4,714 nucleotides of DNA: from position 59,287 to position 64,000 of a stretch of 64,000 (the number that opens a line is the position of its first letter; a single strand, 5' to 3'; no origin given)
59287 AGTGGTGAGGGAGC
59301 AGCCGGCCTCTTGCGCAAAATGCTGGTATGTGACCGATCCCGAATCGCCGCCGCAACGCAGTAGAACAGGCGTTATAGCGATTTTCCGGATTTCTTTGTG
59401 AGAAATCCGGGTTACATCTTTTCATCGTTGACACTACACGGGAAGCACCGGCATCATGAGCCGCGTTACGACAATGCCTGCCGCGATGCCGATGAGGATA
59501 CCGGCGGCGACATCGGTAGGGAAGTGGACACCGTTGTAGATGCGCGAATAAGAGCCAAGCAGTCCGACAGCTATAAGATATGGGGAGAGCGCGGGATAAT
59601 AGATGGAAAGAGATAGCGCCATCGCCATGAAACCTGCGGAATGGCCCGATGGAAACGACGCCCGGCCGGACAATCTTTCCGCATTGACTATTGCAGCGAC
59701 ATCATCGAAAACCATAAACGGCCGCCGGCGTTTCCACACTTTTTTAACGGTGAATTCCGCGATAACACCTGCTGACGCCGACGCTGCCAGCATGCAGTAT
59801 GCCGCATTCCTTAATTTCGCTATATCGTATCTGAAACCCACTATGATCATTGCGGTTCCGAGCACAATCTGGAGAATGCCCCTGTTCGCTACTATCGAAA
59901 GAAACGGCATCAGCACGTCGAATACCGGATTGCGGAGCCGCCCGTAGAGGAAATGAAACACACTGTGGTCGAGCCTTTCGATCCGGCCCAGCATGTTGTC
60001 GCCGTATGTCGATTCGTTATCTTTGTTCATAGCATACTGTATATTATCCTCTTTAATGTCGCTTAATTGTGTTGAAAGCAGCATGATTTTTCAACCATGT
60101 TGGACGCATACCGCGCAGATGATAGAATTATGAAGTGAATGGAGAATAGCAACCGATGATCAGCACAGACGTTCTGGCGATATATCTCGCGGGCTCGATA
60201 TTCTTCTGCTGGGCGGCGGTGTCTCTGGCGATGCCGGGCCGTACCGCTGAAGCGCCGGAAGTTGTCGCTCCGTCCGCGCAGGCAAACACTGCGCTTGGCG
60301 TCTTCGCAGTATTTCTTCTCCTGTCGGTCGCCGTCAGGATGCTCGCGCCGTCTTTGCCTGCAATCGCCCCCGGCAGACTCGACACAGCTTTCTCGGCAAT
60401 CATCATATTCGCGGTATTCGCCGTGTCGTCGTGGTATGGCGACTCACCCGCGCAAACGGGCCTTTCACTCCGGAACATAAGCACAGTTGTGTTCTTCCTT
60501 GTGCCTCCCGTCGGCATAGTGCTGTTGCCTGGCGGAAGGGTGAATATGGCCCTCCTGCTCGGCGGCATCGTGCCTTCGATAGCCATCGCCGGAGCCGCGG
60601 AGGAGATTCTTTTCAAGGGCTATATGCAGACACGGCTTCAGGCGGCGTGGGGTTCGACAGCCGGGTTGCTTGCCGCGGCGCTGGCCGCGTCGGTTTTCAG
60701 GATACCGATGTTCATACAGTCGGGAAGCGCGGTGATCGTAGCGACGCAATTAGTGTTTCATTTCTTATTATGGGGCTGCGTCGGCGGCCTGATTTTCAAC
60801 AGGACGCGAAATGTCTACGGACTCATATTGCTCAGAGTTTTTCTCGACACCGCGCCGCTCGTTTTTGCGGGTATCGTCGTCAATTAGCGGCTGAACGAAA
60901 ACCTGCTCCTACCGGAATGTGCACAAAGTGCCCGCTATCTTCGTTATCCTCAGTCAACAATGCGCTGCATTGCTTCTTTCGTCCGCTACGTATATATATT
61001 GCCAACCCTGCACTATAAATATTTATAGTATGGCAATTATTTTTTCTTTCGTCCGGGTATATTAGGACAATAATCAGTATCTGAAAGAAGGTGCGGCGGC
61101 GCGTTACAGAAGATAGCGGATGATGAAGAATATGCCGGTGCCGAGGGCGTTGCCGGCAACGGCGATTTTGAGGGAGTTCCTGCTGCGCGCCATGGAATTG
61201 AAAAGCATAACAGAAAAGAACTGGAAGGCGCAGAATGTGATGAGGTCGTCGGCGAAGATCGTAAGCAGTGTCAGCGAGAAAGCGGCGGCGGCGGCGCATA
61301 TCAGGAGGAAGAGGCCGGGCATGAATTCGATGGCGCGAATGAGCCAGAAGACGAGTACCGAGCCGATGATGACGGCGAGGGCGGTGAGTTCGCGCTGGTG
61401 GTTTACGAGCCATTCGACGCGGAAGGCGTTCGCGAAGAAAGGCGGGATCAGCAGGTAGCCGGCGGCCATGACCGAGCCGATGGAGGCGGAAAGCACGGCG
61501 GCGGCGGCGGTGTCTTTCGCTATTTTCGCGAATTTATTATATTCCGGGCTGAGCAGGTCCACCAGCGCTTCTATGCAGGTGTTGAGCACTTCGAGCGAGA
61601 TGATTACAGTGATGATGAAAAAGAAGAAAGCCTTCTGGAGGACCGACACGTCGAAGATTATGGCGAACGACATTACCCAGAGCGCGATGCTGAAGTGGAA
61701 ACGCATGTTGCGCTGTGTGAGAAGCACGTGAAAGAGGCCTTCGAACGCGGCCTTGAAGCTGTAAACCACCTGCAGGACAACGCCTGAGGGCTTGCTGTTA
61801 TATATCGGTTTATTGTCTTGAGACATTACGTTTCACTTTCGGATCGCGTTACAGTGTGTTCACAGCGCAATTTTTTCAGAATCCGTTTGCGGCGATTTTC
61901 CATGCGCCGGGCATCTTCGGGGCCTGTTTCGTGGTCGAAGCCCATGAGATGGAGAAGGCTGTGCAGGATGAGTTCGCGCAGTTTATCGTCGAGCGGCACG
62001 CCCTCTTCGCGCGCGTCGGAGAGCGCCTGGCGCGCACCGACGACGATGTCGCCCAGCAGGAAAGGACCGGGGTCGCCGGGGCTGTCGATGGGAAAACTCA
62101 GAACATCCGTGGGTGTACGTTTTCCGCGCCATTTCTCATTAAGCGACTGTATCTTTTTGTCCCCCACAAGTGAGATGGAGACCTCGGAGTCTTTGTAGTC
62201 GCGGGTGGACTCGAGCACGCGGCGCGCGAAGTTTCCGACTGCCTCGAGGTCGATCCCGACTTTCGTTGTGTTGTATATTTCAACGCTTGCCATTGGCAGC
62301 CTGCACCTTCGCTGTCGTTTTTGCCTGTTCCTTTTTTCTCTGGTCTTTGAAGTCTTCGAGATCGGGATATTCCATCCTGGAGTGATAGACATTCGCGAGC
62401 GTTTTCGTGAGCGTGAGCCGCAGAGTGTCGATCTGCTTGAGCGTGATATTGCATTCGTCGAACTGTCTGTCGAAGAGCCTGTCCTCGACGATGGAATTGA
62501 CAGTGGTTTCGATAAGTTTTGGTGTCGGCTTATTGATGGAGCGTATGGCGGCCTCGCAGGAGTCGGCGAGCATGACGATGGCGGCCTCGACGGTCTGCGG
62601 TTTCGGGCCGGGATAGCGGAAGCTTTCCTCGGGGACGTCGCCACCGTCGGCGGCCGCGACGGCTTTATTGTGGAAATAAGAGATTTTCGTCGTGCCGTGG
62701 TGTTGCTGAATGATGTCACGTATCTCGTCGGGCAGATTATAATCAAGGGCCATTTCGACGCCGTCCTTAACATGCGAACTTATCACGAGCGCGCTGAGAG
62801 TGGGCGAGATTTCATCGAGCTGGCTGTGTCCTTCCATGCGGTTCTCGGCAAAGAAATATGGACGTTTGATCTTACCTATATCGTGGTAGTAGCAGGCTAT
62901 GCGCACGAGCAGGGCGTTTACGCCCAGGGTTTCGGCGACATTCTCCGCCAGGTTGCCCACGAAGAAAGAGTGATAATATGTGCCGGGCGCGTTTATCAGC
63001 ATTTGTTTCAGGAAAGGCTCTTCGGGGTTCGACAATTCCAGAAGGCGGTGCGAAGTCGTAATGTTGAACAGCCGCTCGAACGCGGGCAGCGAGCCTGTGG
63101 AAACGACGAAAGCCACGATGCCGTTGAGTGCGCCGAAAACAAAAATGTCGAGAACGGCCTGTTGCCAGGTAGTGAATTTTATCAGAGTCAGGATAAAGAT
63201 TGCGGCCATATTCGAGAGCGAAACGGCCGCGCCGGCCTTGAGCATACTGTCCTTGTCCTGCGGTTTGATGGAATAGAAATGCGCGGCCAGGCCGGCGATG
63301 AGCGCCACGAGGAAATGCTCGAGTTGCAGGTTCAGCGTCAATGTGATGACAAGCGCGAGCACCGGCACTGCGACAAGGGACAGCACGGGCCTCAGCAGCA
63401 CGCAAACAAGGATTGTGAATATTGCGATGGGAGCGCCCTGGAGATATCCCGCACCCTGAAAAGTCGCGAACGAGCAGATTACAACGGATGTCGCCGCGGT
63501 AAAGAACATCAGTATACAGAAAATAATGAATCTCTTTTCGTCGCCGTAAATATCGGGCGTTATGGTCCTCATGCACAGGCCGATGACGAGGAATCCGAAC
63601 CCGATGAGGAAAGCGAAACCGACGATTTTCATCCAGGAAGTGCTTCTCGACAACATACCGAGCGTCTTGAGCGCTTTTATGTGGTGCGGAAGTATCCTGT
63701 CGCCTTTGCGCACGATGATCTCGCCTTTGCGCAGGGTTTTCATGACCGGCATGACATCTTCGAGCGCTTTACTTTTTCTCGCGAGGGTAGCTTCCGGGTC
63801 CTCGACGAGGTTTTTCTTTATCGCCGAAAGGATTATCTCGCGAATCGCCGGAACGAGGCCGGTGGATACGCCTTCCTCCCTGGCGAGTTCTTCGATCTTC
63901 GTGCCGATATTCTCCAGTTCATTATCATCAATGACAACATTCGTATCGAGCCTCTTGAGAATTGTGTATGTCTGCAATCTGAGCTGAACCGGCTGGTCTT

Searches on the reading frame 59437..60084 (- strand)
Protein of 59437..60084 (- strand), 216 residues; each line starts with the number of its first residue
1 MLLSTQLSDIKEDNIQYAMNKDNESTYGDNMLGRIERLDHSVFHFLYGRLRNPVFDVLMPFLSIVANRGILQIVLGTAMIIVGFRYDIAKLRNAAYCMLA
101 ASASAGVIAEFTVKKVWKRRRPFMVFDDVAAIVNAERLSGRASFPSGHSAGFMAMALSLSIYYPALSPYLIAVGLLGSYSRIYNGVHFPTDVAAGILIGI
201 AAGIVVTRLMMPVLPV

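Call 35: search_protein_families(library=pfam, proteins=[window:59437-60084:-], max_evalue=0.0001)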
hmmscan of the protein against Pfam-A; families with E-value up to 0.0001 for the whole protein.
window:59437-60084:- (216 aa): 2 families
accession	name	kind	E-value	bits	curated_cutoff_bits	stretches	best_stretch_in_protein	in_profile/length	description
PF01569.27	PAP2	-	2.3e-22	79.6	27.2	1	97-210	4-125/130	PAP2 superfamily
PF14378.12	PAP2_3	-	1.7e-05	25.2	27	1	137-202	120-187/190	PAP2 superfamily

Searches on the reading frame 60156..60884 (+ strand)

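Call 35: search_protein_families(library=pfam, proteins=[window:60156-60884:+], max_evalue=0.0001)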
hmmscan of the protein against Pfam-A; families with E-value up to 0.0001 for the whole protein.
window:60156-60884:+ (243 aa): 1 family
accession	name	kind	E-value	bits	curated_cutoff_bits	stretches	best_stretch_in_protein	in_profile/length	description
PF02517.21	Rce1-like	-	5.8e-09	36.6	22.4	1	137-231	7-91/93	Type II CAAX prenyl endopeptidase Rce1-like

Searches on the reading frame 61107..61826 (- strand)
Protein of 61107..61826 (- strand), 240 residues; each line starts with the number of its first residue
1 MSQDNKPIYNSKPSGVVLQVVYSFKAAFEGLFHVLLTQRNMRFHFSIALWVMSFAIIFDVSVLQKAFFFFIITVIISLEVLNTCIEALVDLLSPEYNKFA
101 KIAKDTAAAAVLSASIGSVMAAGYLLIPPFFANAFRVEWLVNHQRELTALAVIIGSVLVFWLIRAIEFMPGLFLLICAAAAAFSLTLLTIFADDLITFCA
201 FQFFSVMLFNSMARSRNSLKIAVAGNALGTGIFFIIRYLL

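Call 35: search_protein_families(library=pfam, proteins=[window:61107-61826:-], max_evalue=0.0001)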
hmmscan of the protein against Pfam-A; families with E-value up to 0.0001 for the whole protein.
window:61107-61826:- (240 aa): 1 family
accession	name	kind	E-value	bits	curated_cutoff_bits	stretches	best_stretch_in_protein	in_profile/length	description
PF01219.24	DAGK_prokar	-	1.1e-27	96.3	22.3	1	26-125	2-101/102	Prokaryotic diacylglycerol kinase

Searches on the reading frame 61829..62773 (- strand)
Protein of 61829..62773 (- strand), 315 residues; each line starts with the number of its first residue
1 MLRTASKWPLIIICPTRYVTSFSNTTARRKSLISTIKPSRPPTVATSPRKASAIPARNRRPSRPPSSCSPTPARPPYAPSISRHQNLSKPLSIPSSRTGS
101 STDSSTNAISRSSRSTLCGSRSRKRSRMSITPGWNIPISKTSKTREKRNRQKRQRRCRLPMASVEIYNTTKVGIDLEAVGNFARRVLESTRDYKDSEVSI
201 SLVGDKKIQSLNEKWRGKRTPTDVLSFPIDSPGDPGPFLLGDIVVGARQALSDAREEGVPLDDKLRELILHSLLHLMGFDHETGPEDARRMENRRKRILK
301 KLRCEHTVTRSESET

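Call 35: search_protein_families(library=pfam, proteins=[window:61829-62773:-], max_evalue=0.0001)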
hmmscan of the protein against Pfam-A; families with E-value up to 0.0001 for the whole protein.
window:61829-62773:- (315 aa): 1 family
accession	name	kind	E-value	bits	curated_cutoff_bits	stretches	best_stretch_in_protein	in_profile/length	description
PF02130.23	YbeY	-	1.5e-31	109.4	25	1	183-302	15-129/129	Endoribonuclease YbeY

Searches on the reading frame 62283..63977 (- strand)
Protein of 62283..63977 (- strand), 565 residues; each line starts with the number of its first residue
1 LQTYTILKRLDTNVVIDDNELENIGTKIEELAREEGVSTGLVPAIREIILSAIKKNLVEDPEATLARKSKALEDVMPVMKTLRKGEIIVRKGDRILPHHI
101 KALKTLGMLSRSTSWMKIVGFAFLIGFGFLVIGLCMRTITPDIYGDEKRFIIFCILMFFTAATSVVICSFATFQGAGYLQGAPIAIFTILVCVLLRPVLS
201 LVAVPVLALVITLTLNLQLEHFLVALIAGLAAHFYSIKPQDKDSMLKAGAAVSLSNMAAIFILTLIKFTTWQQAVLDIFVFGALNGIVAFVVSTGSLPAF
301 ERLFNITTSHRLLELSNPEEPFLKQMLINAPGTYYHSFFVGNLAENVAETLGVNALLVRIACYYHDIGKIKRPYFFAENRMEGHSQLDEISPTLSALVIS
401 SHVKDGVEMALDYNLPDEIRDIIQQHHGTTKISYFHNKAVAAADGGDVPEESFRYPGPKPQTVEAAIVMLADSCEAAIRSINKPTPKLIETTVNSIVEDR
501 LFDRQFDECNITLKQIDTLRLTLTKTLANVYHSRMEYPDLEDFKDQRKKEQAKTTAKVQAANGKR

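Call 35: search_protein_families(library=pfam, proteins=[window:62283-63977:-], max_evalue=0.0001)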
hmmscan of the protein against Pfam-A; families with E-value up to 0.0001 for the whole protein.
window:62283-63977:- (565 aa): 3 families
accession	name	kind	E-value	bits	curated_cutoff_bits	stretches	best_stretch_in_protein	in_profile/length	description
PF07698.17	7TM-7TMR_HD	-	3.3e-26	92.8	29.4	1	115-308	1-190/190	7TM receptor with intracellular HD hydrolase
PF07697.16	7TMR-HDED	-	1.1e-20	75.1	27.6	1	8-109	120-223/224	7TM-HD extracellular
PF01966.28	HD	-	3.3e-20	73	22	1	333-476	1-115/116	HD domain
